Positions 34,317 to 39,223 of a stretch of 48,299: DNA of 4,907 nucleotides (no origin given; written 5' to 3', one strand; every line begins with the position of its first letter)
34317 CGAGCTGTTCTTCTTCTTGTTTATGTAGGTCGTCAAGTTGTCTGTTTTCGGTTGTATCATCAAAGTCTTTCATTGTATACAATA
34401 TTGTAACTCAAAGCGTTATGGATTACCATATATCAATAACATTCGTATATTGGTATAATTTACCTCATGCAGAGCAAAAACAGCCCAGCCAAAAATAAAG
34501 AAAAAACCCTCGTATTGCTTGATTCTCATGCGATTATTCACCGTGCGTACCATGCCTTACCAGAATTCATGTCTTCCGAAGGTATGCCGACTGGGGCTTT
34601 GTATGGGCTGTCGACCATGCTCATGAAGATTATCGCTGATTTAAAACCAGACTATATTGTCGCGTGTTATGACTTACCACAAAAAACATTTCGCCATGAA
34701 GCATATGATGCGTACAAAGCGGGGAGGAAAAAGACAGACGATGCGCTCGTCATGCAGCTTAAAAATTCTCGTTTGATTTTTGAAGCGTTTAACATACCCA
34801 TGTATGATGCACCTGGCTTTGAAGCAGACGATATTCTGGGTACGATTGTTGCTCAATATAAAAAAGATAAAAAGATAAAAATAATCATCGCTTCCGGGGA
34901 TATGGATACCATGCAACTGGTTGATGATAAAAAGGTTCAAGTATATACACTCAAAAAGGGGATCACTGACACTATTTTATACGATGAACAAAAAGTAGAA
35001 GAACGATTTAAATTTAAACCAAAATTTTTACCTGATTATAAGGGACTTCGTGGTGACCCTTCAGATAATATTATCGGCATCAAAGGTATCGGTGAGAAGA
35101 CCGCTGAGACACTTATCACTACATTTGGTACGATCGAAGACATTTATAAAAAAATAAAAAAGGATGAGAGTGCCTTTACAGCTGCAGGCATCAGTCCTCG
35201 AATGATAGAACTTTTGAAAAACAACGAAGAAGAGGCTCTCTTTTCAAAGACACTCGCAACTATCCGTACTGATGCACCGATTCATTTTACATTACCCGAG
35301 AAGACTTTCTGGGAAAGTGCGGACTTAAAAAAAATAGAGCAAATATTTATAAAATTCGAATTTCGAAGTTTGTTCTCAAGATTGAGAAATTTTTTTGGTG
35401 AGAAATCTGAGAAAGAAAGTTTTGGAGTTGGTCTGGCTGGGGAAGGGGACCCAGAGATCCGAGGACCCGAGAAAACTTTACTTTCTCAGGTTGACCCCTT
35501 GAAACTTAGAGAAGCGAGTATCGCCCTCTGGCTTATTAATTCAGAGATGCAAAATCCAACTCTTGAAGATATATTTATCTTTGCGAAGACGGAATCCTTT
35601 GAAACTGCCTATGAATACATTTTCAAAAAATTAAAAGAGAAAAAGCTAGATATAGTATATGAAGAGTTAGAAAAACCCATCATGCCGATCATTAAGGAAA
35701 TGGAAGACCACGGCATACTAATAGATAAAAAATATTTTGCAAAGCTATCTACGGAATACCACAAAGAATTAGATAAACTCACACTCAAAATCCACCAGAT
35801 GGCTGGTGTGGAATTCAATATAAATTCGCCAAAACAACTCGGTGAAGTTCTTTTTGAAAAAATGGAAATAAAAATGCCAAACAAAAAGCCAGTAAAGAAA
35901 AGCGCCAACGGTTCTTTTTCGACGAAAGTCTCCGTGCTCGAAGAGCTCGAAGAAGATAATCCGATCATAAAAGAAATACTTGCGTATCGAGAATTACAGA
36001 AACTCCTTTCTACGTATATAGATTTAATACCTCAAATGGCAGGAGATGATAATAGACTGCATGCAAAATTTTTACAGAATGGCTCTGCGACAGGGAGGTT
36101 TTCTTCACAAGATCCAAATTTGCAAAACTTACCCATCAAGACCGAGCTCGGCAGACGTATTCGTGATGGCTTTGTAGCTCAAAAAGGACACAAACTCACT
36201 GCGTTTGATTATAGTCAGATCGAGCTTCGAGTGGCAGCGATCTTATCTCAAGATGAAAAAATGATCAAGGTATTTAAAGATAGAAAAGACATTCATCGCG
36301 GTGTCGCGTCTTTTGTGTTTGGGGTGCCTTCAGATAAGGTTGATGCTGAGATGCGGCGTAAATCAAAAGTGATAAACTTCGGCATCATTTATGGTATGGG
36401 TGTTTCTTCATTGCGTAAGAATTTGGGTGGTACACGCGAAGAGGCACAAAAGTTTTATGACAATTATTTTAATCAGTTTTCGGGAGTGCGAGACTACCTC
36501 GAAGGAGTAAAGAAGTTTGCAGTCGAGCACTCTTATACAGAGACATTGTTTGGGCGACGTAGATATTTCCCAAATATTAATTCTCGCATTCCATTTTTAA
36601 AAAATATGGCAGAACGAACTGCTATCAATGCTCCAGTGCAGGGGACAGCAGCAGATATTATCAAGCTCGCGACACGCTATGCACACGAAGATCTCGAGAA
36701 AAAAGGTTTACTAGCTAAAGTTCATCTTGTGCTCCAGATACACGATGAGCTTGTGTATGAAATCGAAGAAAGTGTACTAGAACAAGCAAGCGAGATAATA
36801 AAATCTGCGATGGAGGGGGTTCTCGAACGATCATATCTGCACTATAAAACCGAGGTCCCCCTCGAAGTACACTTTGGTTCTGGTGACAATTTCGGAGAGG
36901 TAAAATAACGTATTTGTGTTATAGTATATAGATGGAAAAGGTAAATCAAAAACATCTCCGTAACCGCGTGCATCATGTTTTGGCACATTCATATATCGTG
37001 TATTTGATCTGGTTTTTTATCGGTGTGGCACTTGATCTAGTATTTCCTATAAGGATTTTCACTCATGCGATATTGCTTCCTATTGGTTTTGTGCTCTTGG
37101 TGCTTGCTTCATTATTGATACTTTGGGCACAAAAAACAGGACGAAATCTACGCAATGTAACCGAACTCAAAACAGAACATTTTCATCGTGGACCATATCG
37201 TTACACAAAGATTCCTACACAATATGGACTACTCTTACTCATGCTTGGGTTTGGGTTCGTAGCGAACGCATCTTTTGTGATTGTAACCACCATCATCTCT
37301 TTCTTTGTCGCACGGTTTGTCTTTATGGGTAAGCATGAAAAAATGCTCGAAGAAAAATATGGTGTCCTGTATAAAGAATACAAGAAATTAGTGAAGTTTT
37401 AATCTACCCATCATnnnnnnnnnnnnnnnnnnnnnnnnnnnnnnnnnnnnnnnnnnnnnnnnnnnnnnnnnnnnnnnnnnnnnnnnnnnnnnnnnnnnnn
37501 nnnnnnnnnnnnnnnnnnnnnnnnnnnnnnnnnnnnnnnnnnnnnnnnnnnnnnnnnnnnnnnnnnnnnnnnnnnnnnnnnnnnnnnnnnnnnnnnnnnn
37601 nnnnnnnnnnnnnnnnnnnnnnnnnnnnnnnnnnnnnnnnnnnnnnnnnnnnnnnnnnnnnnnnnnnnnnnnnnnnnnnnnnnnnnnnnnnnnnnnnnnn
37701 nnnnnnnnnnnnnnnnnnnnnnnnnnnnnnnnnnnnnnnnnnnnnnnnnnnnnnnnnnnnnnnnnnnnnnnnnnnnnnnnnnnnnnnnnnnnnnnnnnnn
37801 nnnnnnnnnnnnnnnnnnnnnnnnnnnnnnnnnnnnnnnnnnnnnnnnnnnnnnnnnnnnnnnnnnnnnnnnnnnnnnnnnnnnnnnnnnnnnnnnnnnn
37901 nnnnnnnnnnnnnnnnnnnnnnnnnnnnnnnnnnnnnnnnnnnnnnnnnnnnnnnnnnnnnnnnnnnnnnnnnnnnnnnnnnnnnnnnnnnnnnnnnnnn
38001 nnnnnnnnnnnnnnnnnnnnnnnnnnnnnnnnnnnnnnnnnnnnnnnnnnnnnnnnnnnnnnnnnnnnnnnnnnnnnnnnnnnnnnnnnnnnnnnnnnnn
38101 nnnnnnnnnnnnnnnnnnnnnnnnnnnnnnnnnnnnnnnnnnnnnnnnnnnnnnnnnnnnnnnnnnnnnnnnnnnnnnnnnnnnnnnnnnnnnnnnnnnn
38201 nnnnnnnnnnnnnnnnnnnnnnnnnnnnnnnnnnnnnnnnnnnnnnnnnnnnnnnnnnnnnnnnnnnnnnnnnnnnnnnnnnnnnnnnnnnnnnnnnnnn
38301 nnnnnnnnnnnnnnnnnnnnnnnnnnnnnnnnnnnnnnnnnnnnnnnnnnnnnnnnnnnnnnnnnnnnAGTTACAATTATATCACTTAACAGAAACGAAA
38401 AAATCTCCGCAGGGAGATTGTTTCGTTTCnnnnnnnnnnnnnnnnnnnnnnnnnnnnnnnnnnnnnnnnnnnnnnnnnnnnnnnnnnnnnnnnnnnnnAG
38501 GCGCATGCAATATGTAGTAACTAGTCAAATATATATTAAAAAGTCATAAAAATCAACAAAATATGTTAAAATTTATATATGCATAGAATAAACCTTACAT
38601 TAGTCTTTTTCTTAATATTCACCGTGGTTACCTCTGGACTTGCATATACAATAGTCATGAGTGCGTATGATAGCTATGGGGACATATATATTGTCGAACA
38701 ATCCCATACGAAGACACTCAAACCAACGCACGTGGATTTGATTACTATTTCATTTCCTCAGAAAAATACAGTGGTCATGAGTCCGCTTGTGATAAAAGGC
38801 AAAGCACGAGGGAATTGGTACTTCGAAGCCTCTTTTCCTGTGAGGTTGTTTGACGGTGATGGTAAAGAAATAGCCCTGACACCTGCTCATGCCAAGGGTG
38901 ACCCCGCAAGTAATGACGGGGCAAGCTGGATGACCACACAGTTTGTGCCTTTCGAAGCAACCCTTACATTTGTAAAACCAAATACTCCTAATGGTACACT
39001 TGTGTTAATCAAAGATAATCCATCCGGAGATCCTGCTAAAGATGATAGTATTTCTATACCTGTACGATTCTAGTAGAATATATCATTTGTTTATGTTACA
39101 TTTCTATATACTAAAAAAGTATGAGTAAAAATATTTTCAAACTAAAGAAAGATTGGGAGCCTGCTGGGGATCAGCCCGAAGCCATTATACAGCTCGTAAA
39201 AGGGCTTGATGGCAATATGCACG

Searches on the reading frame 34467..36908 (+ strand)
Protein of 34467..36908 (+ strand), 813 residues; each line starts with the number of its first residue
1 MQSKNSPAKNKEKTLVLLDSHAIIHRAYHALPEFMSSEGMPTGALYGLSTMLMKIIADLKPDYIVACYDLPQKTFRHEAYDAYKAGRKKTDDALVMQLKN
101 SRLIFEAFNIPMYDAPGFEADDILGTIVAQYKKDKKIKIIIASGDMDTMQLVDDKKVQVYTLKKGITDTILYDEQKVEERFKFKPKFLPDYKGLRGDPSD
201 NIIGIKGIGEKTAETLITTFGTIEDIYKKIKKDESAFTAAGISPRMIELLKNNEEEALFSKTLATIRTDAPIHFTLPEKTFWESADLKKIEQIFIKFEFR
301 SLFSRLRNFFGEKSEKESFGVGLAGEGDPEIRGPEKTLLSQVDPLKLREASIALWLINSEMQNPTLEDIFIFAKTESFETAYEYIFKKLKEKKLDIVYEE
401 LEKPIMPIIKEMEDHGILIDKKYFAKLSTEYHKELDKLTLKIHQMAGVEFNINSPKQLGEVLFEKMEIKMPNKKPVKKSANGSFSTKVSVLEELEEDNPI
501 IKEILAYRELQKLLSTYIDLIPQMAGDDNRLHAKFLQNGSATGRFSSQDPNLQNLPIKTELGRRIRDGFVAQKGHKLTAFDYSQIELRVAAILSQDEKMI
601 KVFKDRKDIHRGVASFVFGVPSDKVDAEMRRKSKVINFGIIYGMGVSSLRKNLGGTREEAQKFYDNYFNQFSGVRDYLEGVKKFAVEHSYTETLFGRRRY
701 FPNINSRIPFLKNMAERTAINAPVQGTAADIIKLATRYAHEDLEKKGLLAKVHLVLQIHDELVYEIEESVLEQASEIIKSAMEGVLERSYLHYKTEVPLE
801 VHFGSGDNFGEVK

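Call 5: search_protein_families(library=pfam, proteins=[window:34467-36908:+], max_evalue=0.01)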
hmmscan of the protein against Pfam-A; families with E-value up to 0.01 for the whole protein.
window:34467-36908:+ (813 aa): 4 families
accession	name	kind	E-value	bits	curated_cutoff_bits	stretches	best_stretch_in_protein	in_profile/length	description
PF00476.26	DNA_pol_A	-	1.8e-137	458.8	34.3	1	422-811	2-381/381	DNA polymerase family A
PF02739.22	5_3_exonuc_N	-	1.3e-50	171.8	34.3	1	14-181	1-163/164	5'-3' exonuclease, N-terminal resolvase-like domain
PF01367.25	5_3_exonuc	-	2.2e-25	89.4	40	1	184-278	2-88/97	5'-3' exonuclease, C-terminal SAM fold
PF14520.12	HHH_5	-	7.8e-05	23.5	27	1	202-248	4-49/57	Helix-hairpin-helix domain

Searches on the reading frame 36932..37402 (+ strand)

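Call 61: search_protein_families(library=pfam, proteins=[window:36932-37402:+], max_evalue=0.001)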
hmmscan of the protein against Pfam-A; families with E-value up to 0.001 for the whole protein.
window:36932-37402:+ (156 aa): 1 family
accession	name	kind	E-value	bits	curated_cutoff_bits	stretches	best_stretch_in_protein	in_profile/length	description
PF04191.18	PEMT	-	1.8e-05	25.5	25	1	52-144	6-103/105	Phospholipid methyltransferase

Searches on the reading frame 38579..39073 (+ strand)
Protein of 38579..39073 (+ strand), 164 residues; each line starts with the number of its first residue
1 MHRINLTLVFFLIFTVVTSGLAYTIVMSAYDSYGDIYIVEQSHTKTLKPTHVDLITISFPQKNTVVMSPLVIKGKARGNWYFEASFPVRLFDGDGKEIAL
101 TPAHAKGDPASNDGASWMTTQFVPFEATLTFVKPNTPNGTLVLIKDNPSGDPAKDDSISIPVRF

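Call 61: search_protein_families(library=pfam, proteins=[window:38579-39073:+], max_evalue=0.001)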
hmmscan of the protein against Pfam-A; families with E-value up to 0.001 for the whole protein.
window:38579-39073:+ (164 aa): 1 family
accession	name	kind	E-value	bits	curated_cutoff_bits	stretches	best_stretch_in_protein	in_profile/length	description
PF10648.15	Gmad2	-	1.2e-11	45.2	25.7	1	55-150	2-84/86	Immunoglobulin-like domain of bacterial spore germination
